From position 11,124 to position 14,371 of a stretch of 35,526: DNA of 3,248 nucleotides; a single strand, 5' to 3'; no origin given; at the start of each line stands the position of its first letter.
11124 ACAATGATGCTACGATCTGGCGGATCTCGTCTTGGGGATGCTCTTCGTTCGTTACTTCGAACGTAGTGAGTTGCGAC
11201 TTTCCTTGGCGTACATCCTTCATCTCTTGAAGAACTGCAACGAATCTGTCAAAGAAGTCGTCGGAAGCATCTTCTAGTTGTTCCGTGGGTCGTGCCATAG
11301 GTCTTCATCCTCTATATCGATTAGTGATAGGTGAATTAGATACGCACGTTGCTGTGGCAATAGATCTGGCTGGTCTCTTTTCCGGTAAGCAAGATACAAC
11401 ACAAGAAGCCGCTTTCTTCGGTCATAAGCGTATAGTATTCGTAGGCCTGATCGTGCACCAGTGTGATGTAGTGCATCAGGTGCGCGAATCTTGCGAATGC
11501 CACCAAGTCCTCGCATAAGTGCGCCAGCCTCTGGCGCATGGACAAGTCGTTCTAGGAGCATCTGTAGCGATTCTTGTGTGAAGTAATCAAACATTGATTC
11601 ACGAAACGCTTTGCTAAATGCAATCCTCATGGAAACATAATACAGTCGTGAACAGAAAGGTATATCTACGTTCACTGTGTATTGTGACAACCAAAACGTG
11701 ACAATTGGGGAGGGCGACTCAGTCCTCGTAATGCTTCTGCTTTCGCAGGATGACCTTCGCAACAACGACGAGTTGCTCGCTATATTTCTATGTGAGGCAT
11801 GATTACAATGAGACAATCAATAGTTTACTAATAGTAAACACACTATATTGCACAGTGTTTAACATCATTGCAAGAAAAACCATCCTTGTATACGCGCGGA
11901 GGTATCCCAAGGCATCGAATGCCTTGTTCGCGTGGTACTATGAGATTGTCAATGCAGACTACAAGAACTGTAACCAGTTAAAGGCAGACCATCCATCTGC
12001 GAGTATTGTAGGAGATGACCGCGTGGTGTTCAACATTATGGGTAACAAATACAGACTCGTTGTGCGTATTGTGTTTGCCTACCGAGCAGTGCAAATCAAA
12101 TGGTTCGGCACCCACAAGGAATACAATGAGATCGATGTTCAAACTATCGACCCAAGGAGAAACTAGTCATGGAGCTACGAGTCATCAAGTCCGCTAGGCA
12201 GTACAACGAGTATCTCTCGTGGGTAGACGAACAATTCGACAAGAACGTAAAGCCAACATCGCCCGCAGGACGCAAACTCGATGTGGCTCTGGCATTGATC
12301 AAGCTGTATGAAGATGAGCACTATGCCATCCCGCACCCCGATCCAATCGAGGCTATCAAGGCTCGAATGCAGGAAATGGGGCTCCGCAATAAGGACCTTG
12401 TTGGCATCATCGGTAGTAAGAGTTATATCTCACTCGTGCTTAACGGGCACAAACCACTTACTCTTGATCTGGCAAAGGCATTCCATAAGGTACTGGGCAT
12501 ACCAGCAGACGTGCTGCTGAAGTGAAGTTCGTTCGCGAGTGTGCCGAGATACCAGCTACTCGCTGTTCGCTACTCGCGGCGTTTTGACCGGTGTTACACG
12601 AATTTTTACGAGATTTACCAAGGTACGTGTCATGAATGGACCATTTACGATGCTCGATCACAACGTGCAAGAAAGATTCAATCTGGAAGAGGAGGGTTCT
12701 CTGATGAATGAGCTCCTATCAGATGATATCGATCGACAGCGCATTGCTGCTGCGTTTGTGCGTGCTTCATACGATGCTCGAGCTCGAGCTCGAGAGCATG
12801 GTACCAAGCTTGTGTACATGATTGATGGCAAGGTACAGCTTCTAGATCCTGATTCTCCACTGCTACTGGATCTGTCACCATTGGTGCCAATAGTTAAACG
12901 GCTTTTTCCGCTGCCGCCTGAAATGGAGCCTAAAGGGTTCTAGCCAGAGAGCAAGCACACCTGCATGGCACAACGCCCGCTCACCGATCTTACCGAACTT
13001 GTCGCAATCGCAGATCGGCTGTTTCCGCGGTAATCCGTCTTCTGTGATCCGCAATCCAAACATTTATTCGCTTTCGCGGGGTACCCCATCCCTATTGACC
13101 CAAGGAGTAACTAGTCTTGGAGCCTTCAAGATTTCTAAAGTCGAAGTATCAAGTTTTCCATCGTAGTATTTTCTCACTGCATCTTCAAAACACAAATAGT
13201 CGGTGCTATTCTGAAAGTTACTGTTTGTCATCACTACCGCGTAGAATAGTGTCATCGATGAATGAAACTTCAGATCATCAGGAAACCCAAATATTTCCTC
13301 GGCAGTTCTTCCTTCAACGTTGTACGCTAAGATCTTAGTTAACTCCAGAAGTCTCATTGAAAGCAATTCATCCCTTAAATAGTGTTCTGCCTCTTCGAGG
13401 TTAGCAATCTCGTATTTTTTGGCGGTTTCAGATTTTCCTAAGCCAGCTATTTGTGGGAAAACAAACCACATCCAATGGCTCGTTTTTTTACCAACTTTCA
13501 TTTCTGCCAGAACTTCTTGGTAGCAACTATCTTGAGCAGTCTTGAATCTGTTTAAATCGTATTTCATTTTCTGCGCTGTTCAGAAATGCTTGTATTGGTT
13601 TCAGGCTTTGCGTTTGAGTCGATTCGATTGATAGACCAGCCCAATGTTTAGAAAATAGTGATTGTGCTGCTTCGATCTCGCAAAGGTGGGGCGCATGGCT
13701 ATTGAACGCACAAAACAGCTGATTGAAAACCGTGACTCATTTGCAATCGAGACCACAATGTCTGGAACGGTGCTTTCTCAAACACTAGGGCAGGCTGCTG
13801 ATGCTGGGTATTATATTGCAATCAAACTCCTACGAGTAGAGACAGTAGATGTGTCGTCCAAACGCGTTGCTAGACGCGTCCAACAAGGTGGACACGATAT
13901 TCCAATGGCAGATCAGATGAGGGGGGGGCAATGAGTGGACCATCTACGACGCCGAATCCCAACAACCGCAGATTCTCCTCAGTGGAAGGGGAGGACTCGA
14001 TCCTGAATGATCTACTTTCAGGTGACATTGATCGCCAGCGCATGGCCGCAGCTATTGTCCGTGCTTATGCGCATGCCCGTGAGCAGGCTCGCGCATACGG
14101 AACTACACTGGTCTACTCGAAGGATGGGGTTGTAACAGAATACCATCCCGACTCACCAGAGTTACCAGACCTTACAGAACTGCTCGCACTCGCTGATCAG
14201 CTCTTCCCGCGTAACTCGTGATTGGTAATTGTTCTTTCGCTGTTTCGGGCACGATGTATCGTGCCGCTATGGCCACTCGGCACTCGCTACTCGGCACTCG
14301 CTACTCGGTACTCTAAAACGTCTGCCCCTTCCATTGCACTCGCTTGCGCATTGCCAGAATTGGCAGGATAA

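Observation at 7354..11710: ~155-bp direct repeats bracket a 4.2-kb flotillin / MthK-like channel / toxin-antitoxin segment; the repeat carries a hypervariable palindromic cassette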

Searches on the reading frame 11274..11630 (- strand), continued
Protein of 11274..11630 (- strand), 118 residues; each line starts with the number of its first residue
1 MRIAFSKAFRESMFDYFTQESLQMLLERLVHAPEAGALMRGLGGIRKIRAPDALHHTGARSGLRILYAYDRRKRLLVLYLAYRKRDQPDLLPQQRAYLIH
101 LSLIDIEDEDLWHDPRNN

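Call 83: find_encoding_contigs(protein=P0131, flank=10000, max_places=8)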
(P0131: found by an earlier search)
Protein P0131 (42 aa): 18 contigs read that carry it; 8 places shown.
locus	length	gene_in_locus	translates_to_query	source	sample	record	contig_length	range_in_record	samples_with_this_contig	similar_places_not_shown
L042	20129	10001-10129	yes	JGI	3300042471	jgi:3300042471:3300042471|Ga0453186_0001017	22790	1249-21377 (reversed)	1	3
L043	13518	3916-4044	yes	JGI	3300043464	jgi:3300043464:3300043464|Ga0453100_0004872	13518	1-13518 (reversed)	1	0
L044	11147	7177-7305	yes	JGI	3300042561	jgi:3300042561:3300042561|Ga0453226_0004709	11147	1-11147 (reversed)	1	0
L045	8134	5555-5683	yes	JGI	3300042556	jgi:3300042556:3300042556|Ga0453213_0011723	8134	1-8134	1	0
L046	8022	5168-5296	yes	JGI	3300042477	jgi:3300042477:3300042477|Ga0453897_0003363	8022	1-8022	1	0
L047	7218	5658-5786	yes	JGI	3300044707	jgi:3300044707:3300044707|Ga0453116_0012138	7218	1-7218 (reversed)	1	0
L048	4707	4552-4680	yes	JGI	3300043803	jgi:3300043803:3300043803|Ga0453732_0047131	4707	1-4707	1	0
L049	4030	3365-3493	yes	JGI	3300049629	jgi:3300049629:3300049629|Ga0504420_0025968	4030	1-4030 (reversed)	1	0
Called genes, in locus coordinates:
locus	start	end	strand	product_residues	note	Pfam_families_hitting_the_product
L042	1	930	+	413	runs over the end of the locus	PF01773:Nucleos_tra2_N, PF07670:Gate, PF07662:Nucleos_tra2_C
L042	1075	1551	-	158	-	-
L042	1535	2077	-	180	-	-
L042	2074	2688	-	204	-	PF04542:Sigma70_r2, PF08281:Sigma70_r4_2, PF04545:Sigma70_r4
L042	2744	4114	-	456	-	PF01554:MatE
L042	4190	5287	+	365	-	PF13506:Glyco_transf_21, PF13641:Glyco_tranf_2_3, PF00535:Glycos_transf_2, PF10111:Glyco_tranf_2_2, PF13632:Glyco_trans_2_3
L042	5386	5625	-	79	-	-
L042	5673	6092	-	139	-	-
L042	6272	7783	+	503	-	PF18962:Por_Secre_tail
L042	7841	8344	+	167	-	PF08837:DUF1810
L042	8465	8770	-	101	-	-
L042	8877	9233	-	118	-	-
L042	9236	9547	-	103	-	PF09907:HigB_toxin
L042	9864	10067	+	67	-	-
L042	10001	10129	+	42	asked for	-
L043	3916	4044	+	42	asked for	-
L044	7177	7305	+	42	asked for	-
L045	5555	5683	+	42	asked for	-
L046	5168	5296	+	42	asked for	-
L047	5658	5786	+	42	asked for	-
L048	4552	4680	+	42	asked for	-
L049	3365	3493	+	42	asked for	-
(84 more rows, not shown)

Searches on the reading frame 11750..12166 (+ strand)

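Call 10: search_protein_families(library=ncbifam, proteins=[window:11750-12166:+], max_evalue=0.01)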
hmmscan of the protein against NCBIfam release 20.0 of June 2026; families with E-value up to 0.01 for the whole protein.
window:11750-12166:+ (138 aa): 0 families

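Call 11: search_protein_families(library=pfam, proteins=[window:11750-12166:+], max_evalue=0.05)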
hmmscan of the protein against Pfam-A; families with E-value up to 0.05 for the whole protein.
window:11750-12166:+ (138 aa): 2 families
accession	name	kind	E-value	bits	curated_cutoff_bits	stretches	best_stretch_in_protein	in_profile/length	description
PF09907.15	HigB_toxin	-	1.3e-26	93.1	27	1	56-128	2-74/74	HigB_toxin, RelE-like toxic component of a toxin-antitoxin system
PF03386.19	ENOD93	-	0.046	14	25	0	3-51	29-76/78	Early nodulin 93 ENOD93 protein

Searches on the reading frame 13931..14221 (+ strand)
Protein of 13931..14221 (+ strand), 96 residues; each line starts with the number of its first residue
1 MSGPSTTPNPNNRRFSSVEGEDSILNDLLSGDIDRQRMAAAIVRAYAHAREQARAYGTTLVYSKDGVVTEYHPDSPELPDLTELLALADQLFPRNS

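Call 10: search_protein_families(library=ncbifam, proteins=[window:13931-14221:+], max_evalue=0.01)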
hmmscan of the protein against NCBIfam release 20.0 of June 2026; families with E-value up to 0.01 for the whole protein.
window:13931-14221:+ (96 aa): 0 families

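Call 11: search_protein_families(library=pfam, proteins=[window:13931-14221:+], max_evalue=0.05)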
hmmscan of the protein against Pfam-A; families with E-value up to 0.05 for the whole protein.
window:13931-14221:+ (96 aa): 0 families

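Call 60: search_protein_families(library=padloc, proteins=[window:13931-14221:+], max_evalue=0.01)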
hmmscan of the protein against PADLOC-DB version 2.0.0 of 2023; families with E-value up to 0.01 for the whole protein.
window:13931-14221:+ (96 aa): 1 family
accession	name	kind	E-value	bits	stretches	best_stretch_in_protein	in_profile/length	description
PDLC03611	REase_MTase_IIG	-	0.0012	14.3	1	35-87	797-849/1532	Type IIG restriction enzyme-methyltransferase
